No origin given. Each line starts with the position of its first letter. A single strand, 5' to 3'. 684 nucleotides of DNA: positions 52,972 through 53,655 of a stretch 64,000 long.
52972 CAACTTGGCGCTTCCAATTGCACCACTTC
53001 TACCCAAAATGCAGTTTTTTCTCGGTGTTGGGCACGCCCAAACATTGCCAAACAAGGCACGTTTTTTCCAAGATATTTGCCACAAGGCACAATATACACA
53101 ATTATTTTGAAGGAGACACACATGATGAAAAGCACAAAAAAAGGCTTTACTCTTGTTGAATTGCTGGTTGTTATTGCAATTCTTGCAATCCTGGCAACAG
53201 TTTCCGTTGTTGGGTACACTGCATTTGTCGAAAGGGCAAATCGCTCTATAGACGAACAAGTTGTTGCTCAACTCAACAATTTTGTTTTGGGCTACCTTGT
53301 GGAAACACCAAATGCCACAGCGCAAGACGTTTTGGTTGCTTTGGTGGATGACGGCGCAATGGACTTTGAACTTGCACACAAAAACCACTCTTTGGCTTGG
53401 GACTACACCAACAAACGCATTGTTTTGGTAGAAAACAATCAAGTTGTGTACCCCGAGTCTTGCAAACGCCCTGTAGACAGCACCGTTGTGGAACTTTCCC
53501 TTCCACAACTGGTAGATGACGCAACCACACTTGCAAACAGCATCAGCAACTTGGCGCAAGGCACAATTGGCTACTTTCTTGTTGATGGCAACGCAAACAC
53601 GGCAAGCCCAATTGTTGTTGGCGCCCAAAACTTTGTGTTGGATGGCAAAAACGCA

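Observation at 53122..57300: Two adjacent 'modular pilins': a prepilin N-terminus grafted onto beta-helix and Cys-rich repeat payloads, with no pilus machinery nearby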

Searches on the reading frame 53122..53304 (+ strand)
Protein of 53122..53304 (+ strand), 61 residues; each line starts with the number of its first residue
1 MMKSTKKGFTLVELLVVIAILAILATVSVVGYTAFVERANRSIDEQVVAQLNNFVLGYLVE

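Call 56: find_homologous_proteins(query=A5, max_evalue=0.001)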
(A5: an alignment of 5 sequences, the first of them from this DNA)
Query A5 (5 sequences) (61 aa, profile of the alignment): 2196 proteins with E <= 0.001 among 8000 candidates; the best 120 are listed.
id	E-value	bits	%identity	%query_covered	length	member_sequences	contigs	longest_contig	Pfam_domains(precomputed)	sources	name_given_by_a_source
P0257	1.9e-30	122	66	92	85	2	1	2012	PF07963.18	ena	-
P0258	5.3e-26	108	69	90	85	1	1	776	PF07963.18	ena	-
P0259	3.0e-24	102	75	85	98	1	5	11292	PF07963.18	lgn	-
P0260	4.4e-24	102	72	89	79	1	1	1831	PF07963.18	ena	-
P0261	1.8e-22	97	82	72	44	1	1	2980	PF07963.18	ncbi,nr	ncbi:MAG: prepilin-type N-terminal cleavage/methylation domain-containing protein, partial [Clostrid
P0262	2.9e-22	96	64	97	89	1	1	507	PF07963.18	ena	-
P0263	3.5e-22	96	65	93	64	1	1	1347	PF07963.18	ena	-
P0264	4.2e-22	95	77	85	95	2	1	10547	PF07963.18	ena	-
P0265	1.4e-21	94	61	100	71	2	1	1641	PF07963.18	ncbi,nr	ncbi:MAG TPA: prepilin-type N-terminal cleavage/methylation domain-containing protein, partial [Gall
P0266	1.9e-21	93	69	85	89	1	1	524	PF07963.18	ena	-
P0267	4.7e-21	92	71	84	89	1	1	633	PF07963.18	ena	-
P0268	5.3e-21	92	64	92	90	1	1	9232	PF07963.18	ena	-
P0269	7.0e-21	91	67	85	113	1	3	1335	PF07963.18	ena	-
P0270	1.7e-20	90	79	77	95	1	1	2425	PF07963.18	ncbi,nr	ncbi:MAG: prepilin-type N-terminal cleavage/methylation domain-containing protein, partial [Clostrid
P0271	1.8e-20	90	67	90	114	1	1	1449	PF07963.18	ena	-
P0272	4.4e-20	89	69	85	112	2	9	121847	PF07963.18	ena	-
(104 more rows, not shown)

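Call 58: find_encoding_contigs(protein=P0272, flank=10000, max_places=3)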
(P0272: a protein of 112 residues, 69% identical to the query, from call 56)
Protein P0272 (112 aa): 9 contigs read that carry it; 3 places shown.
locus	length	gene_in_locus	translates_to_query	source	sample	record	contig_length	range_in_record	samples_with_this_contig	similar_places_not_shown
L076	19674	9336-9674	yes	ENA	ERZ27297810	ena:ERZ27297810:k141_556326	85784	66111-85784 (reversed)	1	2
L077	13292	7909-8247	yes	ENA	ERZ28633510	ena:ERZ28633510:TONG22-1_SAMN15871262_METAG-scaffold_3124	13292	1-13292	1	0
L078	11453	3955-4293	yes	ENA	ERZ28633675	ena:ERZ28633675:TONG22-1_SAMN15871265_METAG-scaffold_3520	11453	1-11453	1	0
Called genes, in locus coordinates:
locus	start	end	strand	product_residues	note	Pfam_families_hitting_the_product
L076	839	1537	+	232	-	-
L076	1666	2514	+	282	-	PF00149:Metallophos, PF12850:Metallophos_2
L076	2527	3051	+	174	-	PF13302:Acetyltransf_3, PF00583:Acetyltransf_1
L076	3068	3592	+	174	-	PF14512:TM1586_NiRdase (faint), PF00881:Nitroreductase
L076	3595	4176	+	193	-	PF01470:Peptidase_C15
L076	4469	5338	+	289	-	PF14311:DUF4379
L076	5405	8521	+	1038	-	PF07963:N_methyl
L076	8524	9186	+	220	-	PF07523:Big_3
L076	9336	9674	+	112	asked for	PF07963:N_methyl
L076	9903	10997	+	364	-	PF01926:MMR_HSR1, PF02421:FeoB_N, PF06071:YchF-GTPase_C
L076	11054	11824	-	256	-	PF06161:DUF975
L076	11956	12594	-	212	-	PF06161:DUF975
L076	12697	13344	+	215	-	PF02390:Methyltransf_4, PF13847:Methyltransf_31 (weak), PF08241:Methyltransf_11 (faint), PF08242:Methyltransf_12 (faint), PF13649:Methyltransf_25 (weak)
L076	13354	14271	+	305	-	PF01509:TruB_N, PF16198:TruB_C_2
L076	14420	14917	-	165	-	PF25753:SF0329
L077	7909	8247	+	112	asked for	PF07963:N_methyl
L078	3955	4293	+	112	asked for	PF07963:N_methyl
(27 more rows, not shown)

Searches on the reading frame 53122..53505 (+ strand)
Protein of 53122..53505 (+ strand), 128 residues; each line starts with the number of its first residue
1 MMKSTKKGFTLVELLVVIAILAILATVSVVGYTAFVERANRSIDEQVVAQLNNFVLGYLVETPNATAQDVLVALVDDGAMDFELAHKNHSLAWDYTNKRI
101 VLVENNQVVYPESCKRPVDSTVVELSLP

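Call 52: search_solved_structures(query=A4, max_evalue=1, show_alignments=3)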
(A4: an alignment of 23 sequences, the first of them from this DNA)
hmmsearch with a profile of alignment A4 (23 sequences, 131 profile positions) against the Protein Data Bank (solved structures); distinct sequences matched with E-value up to 1: 23.
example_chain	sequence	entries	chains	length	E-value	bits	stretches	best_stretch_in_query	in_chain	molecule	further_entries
9egp_A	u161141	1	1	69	2e-13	53.9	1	4-60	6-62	Geopilin domain 1 protein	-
7tgg_A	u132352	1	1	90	2.3e-12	50.5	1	4-62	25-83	Geopilin domain 1 protein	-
8pfb_G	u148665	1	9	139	2.6e-10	43.8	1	9-64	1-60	Type IV pilin PilE1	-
2m7g_A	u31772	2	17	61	1.4e-09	41.4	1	9-63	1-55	Geopilin domain 1 protein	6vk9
6xxd_A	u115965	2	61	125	2e-09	40.9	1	9-79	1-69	PilA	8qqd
9laa_A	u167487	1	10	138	1.1e-08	38.5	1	2-38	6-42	Type IV pilin protein PilA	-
2hi2_A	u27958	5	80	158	5.1e-08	36.4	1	9-42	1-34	Fimbrial protein | PilA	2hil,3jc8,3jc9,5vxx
1ay2_A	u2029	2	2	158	6.3e-08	36.1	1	9-42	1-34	TYPE 4 PILIN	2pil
8p3b_A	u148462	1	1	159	1.2e-07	35.2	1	9-42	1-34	Fimbrial protein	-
5kua_A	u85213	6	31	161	1.9e-07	34.6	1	9-42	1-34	pilin | Neisseria meningitidis PilE variant SB-GATDH | Neisseria meningitidis PilE, SB-DATDH variant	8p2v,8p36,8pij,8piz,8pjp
8tj2_C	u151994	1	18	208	2.4e-07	34.2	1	9-52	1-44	Type IV major pilin protein PilA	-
1oqw_A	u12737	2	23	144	2.5e-07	34.1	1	9-56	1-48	Fimbrial protein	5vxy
8tob_GA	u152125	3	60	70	2.6e-07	34.1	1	10-57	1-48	Fimbrial protein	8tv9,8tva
8tum_e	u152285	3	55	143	2.8e-07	34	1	9-57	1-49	Type IV major pilin protein PilA | Pilin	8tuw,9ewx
8qqj_J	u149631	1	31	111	3.3e-07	33.8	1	9-80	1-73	Type IV narrow pilus major component PilA5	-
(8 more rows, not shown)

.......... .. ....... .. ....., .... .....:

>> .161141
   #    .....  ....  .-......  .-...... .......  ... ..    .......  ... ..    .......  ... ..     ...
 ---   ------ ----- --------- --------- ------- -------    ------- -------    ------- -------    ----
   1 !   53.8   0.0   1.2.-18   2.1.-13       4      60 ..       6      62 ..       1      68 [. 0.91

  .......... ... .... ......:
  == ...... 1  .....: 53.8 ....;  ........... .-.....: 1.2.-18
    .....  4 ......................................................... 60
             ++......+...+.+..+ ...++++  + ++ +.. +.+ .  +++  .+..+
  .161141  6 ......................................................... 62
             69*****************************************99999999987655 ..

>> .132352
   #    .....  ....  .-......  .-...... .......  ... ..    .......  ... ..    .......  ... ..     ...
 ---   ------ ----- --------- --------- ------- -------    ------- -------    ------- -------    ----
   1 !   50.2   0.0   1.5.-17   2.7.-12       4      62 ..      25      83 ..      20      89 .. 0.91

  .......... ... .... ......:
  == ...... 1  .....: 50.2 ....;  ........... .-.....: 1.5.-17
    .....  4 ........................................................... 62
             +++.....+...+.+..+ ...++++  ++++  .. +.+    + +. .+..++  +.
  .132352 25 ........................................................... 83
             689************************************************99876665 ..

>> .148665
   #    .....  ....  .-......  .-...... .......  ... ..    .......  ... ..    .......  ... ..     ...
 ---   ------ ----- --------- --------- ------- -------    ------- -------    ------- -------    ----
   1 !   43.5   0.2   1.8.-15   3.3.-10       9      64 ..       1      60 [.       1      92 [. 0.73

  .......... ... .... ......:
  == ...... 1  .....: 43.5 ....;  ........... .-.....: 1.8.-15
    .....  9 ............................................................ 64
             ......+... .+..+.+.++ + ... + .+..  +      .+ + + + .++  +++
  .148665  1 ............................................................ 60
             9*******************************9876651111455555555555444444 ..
